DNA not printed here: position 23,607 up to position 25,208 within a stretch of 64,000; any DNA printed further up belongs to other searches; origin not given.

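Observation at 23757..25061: ATP-grasp ligase fused to a HAD-like phosphatase domain inside the glycan operon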

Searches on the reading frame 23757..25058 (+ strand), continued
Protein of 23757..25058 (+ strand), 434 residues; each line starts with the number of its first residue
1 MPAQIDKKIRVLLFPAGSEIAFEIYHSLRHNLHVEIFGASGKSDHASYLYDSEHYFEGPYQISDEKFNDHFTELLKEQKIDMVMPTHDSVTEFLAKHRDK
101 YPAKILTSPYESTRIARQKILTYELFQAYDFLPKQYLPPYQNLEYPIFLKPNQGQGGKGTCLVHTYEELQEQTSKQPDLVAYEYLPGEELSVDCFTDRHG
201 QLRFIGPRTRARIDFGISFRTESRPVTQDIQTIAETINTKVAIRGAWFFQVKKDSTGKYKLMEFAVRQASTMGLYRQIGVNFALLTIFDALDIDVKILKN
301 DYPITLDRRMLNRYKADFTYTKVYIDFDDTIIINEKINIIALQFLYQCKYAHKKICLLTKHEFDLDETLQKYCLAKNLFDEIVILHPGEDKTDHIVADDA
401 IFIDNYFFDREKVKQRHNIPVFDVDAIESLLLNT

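Call 52: find_related_loci(query=A1, collection=genome_contigs, flank=10000)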
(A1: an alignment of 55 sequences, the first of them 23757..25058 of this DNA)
Query A1 (434 aa) in genome_contigs; peptide patterns used: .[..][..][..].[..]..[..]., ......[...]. (x = any residue, [..] = any of these).
600 stretches matched a pattern (row limit reached: there are more); 372 encode a relative of the query (tblastn E <= 1e-3); the best 80 are kept; 80 distinct loci.
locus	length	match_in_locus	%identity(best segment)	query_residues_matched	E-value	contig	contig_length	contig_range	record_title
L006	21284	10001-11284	58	4-431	7e-173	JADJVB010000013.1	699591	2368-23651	MAG: Chitinophagaceae bacterium isolate Hirt_18-Q3-R61-65_MAXAC.324_sub tig00316569-10-6995810, whole genome shotgun seq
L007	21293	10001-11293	58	1-431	4e-171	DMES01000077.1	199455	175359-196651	MAG TPA_asm: Elusimicrobia bacterium isolate UBA9634 contig_490, whole genome shotgun sequence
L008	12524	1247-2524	58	5-431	1e-166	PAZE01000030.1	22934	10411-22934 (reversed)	MAG: Crocinitomicaceae bacterium isolate SP82 MHASMcontig_1562309, whole genome shotgun sequence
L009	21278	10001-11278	57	7-431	4e-165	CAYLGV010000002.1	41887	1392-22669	MAG TPA_asm: uncultured Candidatus Saccharibacteria bacterium isolate SRP296810_co1_372 genome assembly, contig: NODE_75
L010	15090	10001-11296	55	3-434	2e-160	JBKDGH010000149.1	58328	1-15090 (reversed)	MAG: Flavobacteriales bacterium isolate samp_2115_metabat2_310 samp_2115_2022991, whole genome shotgun sequence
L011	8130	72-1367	55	3-434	4e-160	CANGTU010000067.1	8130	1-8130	MAG: Flavobacteriales bacterium isolate RE-15aug16-128 genome assembly, contig: RE-15aug16-C15834, whole genome shotgun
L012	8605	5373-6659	54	4-432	2e-159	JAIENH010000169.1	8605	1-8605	MAG: Cyclobacteriaceae bacterium isolate co.spades.DASTOOL.1kb_031 c_000000422998, whole genome shotgun sequence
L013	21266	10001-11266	54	11-431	2e-155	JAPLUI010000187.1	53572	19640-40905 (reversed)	MAG: Verrucomicrobia bacterium isolate LacPavin_0419_WC70L_MAG_62_22 LacPavin_0419_WC70L_scaffold_587108, whole genome s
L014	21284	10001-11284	54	4-431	6e-159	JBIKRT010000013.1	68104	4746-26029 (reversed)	MAG: Cyclobacteriaceae bacterium isolate ME2015-06-19_3300044640_group6_bin105 Rohwer_bin633_scaffold_127_c1, whole geno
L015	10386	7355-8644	54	2-431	3e-154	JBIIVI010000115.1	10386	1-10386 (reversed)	MAG: Cyclobacteriaceae bacterium isolate ME2004-10-12_3300042433_group2_bin27 Rohwer_bin631_scaffold_1995_c1, whole geno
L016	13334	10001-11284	51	4-431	2e-150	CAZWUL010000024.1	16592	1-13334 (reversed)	MAG TPA_asm: uncultured Atribacterota bacterium isolate SRP241326_co2_277 genome assembly, contig: NODE_4707_length_1659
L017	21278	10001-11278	52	6-431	1e-149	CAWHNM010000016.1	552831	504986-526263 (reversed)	MAG: uncultured Chloroflexia bacterium isolate MFD02809.bin.2.91 genome assembly, contig: contig_69503, whole genome sho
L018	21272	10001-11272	52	8-431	4e-149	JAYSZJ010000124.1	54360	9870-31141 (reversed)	MAG: Rhodoferax sp. isolate GFS_13579 GFS_13579_123, whole genome shotgun sequence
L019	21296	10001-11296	51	1-431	8e-149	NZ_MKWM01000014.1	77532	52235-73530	MAG: Thiobacillus sp. 63-78 SCNpilot_expt_300_bf_scaffold_168, whole genome shotgun sequence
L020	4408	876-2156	52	5-431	2e-151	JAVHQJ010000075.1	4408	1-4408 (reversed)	MAG: Sideroxydans sp. isolate WB02no21_51_77 NODE_13329_length_4408_cov_59_034000, whole genome shotgun sequence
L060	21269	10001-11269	40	7-431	2e-111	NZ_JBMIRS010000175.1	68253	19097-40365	Paracidovorax sp. MALMAid1276 k141_55, whole genome shotgun sequence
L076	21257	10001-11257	43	11-431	1e-109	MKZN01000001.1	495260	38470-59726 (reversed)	Bacillus pumilus strain GM3FR BACPU_contig000001, whole genome shotgun sequence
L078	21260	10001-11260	41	10-431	1e-109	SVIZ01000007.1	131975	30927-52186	MAG: Oscillospiraceae bacterium isolate SIG422 NODE_146_length_131975_cov_11.256471, whole genome shotgun sequence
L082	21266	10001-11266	42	8-431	6e-109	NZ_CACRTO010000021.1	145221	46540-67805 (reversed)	Clostridium tertium isolate CTertiumLFYP3, whole genome shotgun sequence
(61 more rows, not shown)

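Call 56: search_protein_families(library=pfam, proteins=[L076:1347-3383:+, L076:3464-5719:+, L076:5919-6800:+, L076:6821-7882:+, L076:7976-9976:+, L076:11273-12448:+, L076:12381-14267:+, L076:14424-15248:+, L076:15271-16869:+], max_evalue=0.0001)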
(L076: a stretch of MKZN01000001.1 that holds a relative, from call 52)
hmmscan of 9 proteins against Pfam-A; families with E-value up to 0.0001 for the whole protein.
L076:1347-3383:+ (679 aa): 4 families
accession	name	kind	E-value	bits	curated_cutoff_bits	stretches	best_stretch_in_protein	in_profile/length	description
PF00534.26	Glycos_transf_1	-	2.7e-34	118.6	26.4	1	348-513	3-170/172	Glycosyl transferases group 1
PF09318.15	Glyco_trans_A_1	-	4.6e-26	92.1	27.4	1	44-229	1-199/199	Glycosyl transferase 1 domain A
PF13692.12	Glyco_trans_1_4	-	2.6e-22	80.1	27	1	361-501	2-142/142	Glycosyl transferases group 1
PF20706.3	GT4-conflict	-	1.9e-06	27.6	26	1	330-489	167-335/385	Family 4 Glycosyltransferase in conflict systems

L076:3464-5719:+ (752 aa): 1 family
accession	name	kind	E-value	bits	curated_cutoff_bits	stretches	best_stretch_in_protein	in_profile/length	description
PF04464.20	Glyphos_transf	-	4.6e-134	447.4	22.1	1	379-752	3-367/367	CDP-Glycerol:Poly(glycerophosphate) glycerophosphotransferase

L076:5919-6800:+ (294 aa): 2 families
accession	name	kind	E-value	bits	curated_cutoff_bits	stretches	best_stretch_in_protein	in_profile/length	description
PF00483.29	NTP_transferase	-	1.2e-77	261.3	21.2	1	3-238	2-243/245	Nucleotidyl transferase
PF12804.13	NTP_transf_3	-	5.5e-09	36.8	27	1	3-129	1-116/160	MobA-like NTP transferase domain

L076:6821-7882:+ (354 aa): 6 families
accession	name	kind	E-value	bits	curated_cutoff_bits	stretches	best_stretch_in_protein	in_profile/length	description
PF16363.11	GDP_Man_Dehyd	-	5.5e-94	315.8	27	1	6-322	1-331/332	GDP-mannose 4,6 dehydratase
PF01370.27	Epimerase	-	1.5e-63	214.8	20.9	1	6-253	2-240/240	NAD dependent epimerase/dehydratase family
PF02719.21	Polysacc_synt_2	-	1.5e-14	54.3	20.2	1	6-140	2-132/293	Polysaccharide biosynthesis protein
PF04321.23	RmlD_sub_bind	-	1.2e-12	47.9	27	1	6-194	4-154/287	RmlD substrate binding domain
PF07993.18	NAD_binding_4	-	1.7e-12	47.5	20.1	1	7-190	1-206/258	Male sterility protein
PF01073.25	3Beta_HSD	-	5e-12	45.9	22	1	6-232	1-220/280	3-beta hydroxysteroid dehydrogenase/isomerase family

L076:7976-9976:+ (667 aa): 1 family
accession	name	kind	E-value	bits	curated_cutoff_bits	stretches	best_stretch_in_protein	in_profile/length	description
PF04464.20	Glyphos_transf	-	1.1e-114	383.7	22.1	1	297-665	3-367/367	CDP-Glycerol:Poly(glycerophosphate) glycerophosphotransferase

L076:11273-12448:+ (392 aa): 2 families
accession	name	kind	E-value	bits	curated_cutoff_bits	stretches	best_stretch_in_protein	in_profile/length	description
PF01041.23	DegT_DnrJ_EryC1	-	5.9e-91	305.8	19.8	1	24-365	7-359/360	DegT/DnrJ/EryC1/StrS aminotransferase family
PF00155.27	Aminotran_1_2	-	3.5e-09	36.8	19.7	1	41-220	41-250/361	Aminotransferase class I and II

L076:12381-14267:+ (629 aa): 3 families
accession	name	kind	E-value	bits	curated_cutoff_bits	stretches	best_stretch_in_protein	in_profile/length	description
PF00535.33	Glycos_transf_2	-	1.9e-35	122.7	23.3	1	26-187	1-161/168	Glycosyl transferase family 2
PF13641.12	Glyco_tranf_2_3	-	7.6e-11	42.9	27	1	25-124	3-108/230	Glycosyltransferase like family 2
PF10111.15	Glyco_tranf_2_2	-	2.1e-07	31.2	27.3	1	26-125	1-104/276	Glycosyltransferase like family 2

L076:14424-15248:+ (275 aa): 1 family
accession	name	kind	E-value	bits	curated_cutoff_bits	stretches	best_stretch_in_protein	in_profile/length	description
PF01061.29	ABC2_membrane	-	2.2e-16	60.5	26.9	1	19-233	4-210/211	ABC-2 type transporter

L076:15271-16869:+ (533 aa): 1 family
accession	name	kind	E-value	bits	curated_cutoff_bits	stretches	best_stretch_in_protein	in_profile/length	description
PF00005.33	ABC_tran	-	9.1e-21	75.3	25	1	41-171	2-136/137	ABC transporter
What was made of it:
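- Context: the B. pumilus locus reads RmlA, RmlB, TagF, fusion gene, DegT, GT2, TagG/H. It has no gene that Pfam identifies as an N-acyltransferase and no RmlC/D (call 56). The B. pumilus locus has RmlA and RmlB but no dehydrogenase (call 56).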

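Call 57: search_protein_families(library=pfam, proteins=[L060:7797-9017:+, L060:9237-9989:+, L060:11269-13380:+, L060:13361-14434:+, L060:14386-15804:+, L060:15758-16633:-, L060:16706-18580:+, L060:6205-7416:-, L060:18538-19587:+], max_evalue=0.0001)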
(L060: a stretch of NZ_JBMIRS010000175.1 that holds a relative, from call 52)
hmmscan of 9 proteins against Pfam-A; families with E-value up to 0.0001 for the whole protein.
L060:7797-9017:+ (407 aa): 2 families
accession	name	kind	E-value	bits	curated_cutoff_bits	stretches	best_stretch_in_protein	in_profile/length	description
PF00669.25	Flagellin_N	-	2.1e-48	164.3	26.6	1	5-141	1-137/139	Bacterial flagellin N-terminal helical region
PF00700.27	Flagellin_C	-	6.9e-29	100.5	23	1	320-405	1-86/86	Bacterial flagellin C-terminal helical region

L060:9237-9989:+ (251 aa): 7 families
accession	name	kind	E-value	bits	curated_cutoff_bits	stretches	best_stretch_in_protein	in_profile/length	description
PF13489.12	Methyltransf_23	-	2.5e-18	66.8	27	1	19-178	4-133/164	Methyltransferase domain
PF08242.18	Methyltransf_12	-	3.2e-10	41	30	1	42-127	1-98/98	Methyltransferase domain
PF13649.12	Methyltransf_25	-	1.9e-09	38.5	27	1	41-125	1-97/97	Methyltransferase domain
PF08241.18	Methyltransf_11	-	2.8e-09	37.9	21.2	1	42-129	1-95/95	Methyltransferase domain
PF13847.12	Methyltransf_31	-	1.7e-07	31.5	27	1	37-131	3-111/145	Methyltransferase domain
PF08003.17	Methyltransf_9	-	6.3e-06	25.8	23.8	1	33-70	111-149/315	Protein of unknown function (DUF1698)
PF05891.18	Methyltransf_PK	-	7.5e-05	22.8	27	0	69-129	102-159/218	AdoMet dependent proline di-methyltransferase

L060:11269-13380:+ (704 aa): 3 families
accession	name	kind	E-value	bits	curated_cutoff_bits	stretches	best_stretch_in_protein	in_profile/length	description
PF00535.33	Glycos_transf_2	-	2.4e-25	89.9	23.3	1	17-148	1-130/168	Glycosyl transferase family 2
PF13641.12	Glyco_tranf_2_3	-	3.5e-07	30.9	27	1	16-136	3-125/230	Glycosyltransferase like family 2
PF10111.15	Glyco_tranf_2_2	-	3.4e-06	27.2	27.3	1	23-120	9-105/276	Glycosyltransferase like family 2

L060:13361-14434:+ (358 aa): 1 family
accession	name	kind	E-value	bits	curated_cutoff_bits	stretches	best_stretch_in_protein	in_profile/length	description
PF13186.11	SPASM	-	3.2e-08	34.2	21.5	1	30-93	1-66/67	Iron-sulfur cluster-binding domain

L060:14386-15804:+ (473 aa): 0 families

L060:15758-16633:- (292 aa): 1 family
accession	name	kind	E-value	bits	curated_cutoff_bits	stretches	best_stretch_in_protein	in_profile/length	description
PF08889.16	WbqC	-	8e-64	215.9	21.3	1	70-282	1-216/218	WbqC-like protein family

L060:16706-18580:+ (625 aa): 1 family
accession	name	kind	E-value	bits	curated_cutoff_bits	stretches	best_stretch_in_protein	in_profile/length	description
PF13489.12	Methyltransf_23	-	1.9e-08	34.7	27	1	494-600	80-162/164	Methyltransferase domain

L060:6205-7416:- (404 aa): 3 families
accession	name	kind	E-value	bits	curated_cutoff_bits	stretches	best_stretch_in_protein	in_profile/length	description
PF00669.25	Flagellin_N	-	4.4e-49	166.5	26.6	1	5-142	1-138/139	Bacterial flagellin N-terminal helical region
PF00700.27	Flagellin_C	-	2.1e-27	95.7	23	1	318-403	1-86/86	Bacterial flagellin C-terminal helical region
PF07196.18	Flagellin_IN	-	1.2e-07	32.2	22.7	1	201-262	1-54/55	Flagellin hook IN motif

L060:18538-19587:+ (350 aa): 2 families
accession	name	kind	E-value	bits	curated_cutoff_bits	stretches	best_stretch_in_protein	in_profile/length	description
PF04055.27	Radical_SAM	-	6.2e-09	36.7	29.5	1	67-187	1-122/166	Radical SAM superfamily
PF13186.11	SPASM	-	4.7e-06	27.2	21.5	1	254-326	1-67/67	Iron-sulfur cluster-binding domain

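Call 81: search_protein_families(library=pfam, proteins=[L078:4075-5205:+, L078:5205-6512:+, L078:6542-7663:+, L078:7657-8523:+, L078:8526-9992:+, L078:11277-12389:+, L078:12449-13468:+, L078:13468-14223:+, L078:14228-15049:+], max_evalue=0.0001)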
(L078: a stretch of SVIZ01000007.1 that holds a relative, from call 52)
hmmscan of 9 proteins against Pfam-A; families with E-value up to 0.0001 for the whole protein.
L078:4075-5205:+ (377 aa): 1 family
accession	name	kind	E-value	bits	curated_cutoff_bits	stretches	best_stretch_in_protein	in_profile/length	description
PF00266.25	Aminotran_5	-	6.7e-30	104.7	21.5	1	23-306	27-316/371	Aminotransferase class-V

L078:5205-6512:+ (436 aa): 2 families
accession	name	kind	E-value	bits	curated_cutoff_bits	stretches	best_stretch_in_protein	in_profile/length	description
PF13714.12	PEP_mutase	-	4.4e-58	197.1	31.5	1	154-411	2-240/240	Phosphoenolpyruvate phosphomutase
PF01467.32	CTP_transf_like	-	5.9e-13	49.6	21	1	16-112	7-104/133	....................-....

L078:6542-7663:+ (374 aa): 2 families
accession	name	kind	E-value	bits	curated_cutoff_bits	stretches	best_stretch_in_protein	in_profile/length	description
PF02775.26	TPP_enzyme_C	-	1.3e-19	70.9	21.9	1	220-342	18-151/151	Thiamine pyrophosphate enzyme, C-terminal TPP binding domain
PF02776.23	TPP_enzyme_N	-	4.8e-14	52.6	26.8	1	10-118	14-114/119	Thiamine pyrophosphate enzyme, N-terminal TPP binding domain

L078:7657-8523:+ (289 aa): 3 families
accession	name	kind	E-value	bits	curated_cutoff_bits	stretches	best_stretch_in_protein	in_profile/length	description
PF00535.33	Glycos_transf_2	-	3.9e-18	66.4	23.3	1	17-135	1-113/168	Glycosyl transferase family 2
PF13641.12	Glyco_tranf_2_3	-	2.4e-08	34.7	27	1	16-192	3-177/230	Glycosyltransferase like family 2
PF10111.15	Glyco_tranf_2_2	-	4.6e-06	26.8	27.3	1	18-145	3-131/276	Glycosyltransferase like family 2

L078:8526-9992:+ (489 aa): 2 families
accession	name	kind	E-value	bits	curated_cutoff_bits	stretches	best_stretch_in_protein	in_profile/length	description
PF13440.11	Polysacc_synt_3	-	4.4e-89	299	23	1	41-329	5-293/293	Polysaccharide biosynthesis protein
PF01943.22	Polysacc_synt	-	2.6e-28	99.7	28.2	1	15-278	4-272/274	Polysaccharide biosynthesis protein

L078:11277-12389:+ (371 aa): 4 families
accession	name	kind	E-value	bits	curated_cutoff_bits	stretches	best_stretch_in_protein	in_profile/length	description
PF01041.23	DegT_DnrJ_EryC1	-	1.3e-96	324.4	19.8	1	15-365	5-359/360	DegT/DnrJ/EryC1/StrS aminotransferase family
PF00155.27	Aminotran_1_2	-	6.5e-08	32.6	19.7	1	43-165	50-194/361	Aminotransferase class I and II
PF01212.27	Beta_elim_lyase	-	7.8e-07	29.1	27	1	38-271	35-274/288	Beta-eliminating lyase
PF00266.25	Aminotran_5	-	2.5e-05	23.9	21.5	1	62-210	73-225/371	Aminotransferase class-V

L078:12449-13468:+ (340 aa): 6 families
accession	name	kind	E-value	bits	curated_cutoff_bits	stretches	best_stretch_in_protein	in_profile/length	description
PF16363.11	GDP_Man_Dehyd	-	2.6e-87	293.8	27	1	4-309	1-332/332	GDP-mannose 4,6 dehydratase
PF01370.27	Epimerase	-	7.8e-69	232.2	20.9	1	3-245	1-240/240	NAD dependent epimerase/dehydratase family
PF01073.25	3Beta_HSD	-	2.2e-15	56.9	22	1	4-226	1-222/280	3-beta hydroxysteroid dehydrogenase/isomerase family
PF02719.21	Polysacc_synt_2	-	4.3e-15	56.1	20.2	1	3-127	1-130/293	Polysaccharide biosynthesis protein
PF07993.18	NAD_binding_4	-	2.8e-13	50.1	20.1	1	75-182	89-206/258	Male sterility protein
PF04321.23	RmlD_sub_bind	-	2.1e-12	47.2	27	1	1-210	1-176/287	RmlD substrate binding domain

L078:13468-14223:+ (252 aa): 1 family
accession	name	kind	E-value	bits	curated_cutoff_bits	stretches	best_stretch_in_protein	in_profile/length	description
PF04991.19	LicD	-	9.1e-27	95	22.6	1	27-230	2-227/227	LicD family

L078:14228-15049:+ (274 aa): 2 families
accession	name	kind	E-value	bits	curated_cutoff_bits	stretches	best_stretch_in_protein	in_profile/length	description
PF00535.33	Glycos_transf_2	-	2e-24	86.9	23.3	1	5-163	1-159/168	Glycosyl transferase family 2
PF13641.12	Glyco_tranf_2_3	-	1.6e-08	35.3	27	1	16-207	13-211/230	Glycosyltransferase like family 2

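Call 82: search_protein_families(library=pfam, proteins=[L082:2126-6067:+, L082:6072-8366:+, L082:8398-9744:+, L082:11283-12593:+, L082:12589-13677:+, L082:13782-14636:+, L082:14963-15352:+, L082:15355-15762:+, L082:16090-17661:+], max_evalue=0.0001)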
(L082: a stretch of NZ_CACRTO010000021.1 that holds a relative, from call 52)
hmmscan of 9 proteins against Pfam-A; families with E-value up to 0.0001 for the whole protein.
L082:2126-6067:+ (1314 aa): 14 families
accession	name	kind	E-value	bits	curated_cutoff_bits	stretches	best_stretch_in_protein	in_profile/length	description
PF00535.33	Glycos_transf_2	-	1.3e-71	240.3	23.3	3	477-643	1-167/168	Glycosyl transferase family 2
PF13641.12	Glyco_tranf_2_3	-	6.1e-27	95.6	27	2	476-692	3-222/230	Glycosyltransferase like family 2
PF07719.23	TPR_2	-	2.2e-19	68.3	27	0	197-226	2-31/34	Tetratricopeptide repeat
PF00515.34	TPR_1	-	4.5e-14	52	27.8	1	197-225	2-30/34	Tetratricopeptide repeat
PF13181.12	TPR_8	-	1.2e-13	50.5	25.7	0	198-227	3-32/34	Tetratricopeptide repeat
PF13704.12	Glyco_tranf_2_4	-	8.1e-12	45.9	27.5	1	9-95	1-96/98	Glycosyl transferase family 2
PF13424.12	TPR_12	-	5.7e-11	42.9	30.1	0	404-450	18-72/77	Tetratricopeptide repeat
PF13432.12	TPR_16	-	6.5e-11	42.9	32.7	0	403-454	11-62/65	Tetratricopeptide repeat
PF13431.12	TPR_17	-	5.1e-09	36.1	24.4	0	412-442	2-32/34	Tetratricopeptide repeat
PF13414.12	TPR_11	-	5.4e-07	29.6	26.8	1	403-434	8-39/42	TPR repeat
PF25063.1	ARM_TT21_C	-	1.5e-06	28.7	35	0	174-293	33-154/209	Tetratricopeptide repeat protein 21 C-terminal ARM domain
PF12895.13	ANAPC3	-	5.4e-06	27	27.2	0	1250-1297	2-49/82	Anaphase-promoting complex, cyclosome, subunit 3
PF14559.12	TPR_19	-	6.9e-06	26.7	25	0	400-433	2-35/68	Tetratricopeptide repeat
PF13176.12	TPR_7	-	7.7e-06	26.1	27.9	0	274-296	5-29/36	Tetratricopeptide repeat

L082:6072-8366:+ (765 aa): 8 families
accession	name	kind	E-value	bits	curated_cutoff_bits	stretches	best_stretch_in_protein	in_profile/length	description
PF13712.12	Glyco_tranf_2_5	-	2.2e-76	256.7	27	1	7-216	1-210/210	Glycosyltransferase like family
PF00535.33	Glycos_transf_2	-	1e-25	91.1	23.3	1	225-353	1-128/168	Glycosyl transferase family 2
PF08241.18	Methyltransf_11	-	7e-13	49.5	21.2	1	632-683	41-94/95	Methyltransferase domain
PF13489.12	Methyltransf_23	-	2.4e-10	40.8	27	1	640-698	72-131/164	Methyltransferase domain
PF13641.12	Glyco_tranf_2_3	-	9.1e-10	39.4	27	1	224-347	3-127/230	Glycosyltransferase like family 2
PF13847.12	Methyltransf_31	-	3.4e-08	33.7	27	1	639-703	62-124/145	Methyltransferase domain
PF13649.12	Methyltransf_25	-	3.1e-07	31.4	27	1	636-680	51-97/97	Methyltransferase domain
PF08242.18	Methyltransf_12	-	5.7e-06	27.4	30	1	638-681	53-97/98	Methyltransferase domain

L082:8398-9744:+ (449 aa): 1 family
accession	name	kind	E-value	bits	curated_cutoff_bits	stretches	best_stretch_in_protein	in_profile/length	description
PF04055.27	Radical_SAM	-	3.2e-09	37.6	29.5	1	12-150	3-142/166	Radical SAM superfamily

L082:11283-12593:+ (437 aa): 1 family
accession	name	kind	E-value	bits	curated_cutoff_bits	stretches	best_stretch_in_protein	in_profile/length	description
PF04230.19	PS_pyruv_trans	-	1.5e-23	84.6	25.3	1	92-347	45-276/280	Polysaccharide pyruvyl transferase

L082:12589-13677:+ (363 aa): 2 families
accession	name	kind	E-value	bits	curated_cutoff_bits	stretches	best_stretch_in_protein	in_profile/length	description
PF01041.23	DegT_DnrJ_EryC1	-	9.7e-90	301.8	19.8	1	16-361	5-359/360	DegT/DnrJ/EryC1/StrS aminotransferase family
PF00155.27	Aminotran_1_2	-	4.8e-07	29.7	19.7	1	38-159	44-189/361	Aminotransferase class I and II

L082:13782-14636:+ (285 aa): 2 families
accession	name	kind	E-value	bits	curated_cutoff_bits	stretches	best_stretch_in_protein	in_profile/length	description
PF00669.25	Flagellin_N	-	1.6e-28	100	26.6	1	4-136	2-135/139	Bacterial flagellin N-terminal helical region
PF00700.27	Flagellin_C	-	1.3e-19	70.7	23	1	196-281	1-86/86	Bacterial flagellin C-terminal helical region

L082:14963-15352:+ (130 aa): 0 families

L082:15355-15762:+ (136 aa): 2 families
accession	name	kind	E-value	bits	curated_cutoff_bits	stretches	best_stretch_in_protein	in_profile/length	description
PF06429.18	Flg_bbr_C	-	5.5e-13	48.6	23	1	90-134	2-46/46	Flagellar basal body rod FlgEFG protein C-terminal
PF00460.25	Flg_bb_rod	-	6.8e-05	23.2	20.7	1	9-36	1-28/31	Flagella basal body rod protein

L082:16090-17661:+ (524 aa): 3 families
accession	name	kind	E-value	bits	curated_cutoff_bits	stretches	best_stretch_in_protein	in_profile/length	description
PF01514.23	YscJ_FliF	-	9.9e-53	179.1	24.4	1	51-222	2-178/179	Secretory protein of YscJ/FliF family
PF08345.17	YscJ_FliF_C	-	5e-33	115.1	23.8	1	260-405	1-147/147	Flagellar M-ring protein C-terminal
PF13273.12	DUF4064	-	2e-05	25.2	32.1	0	417-459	45-87/102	Protein of unknown function (DUF4064)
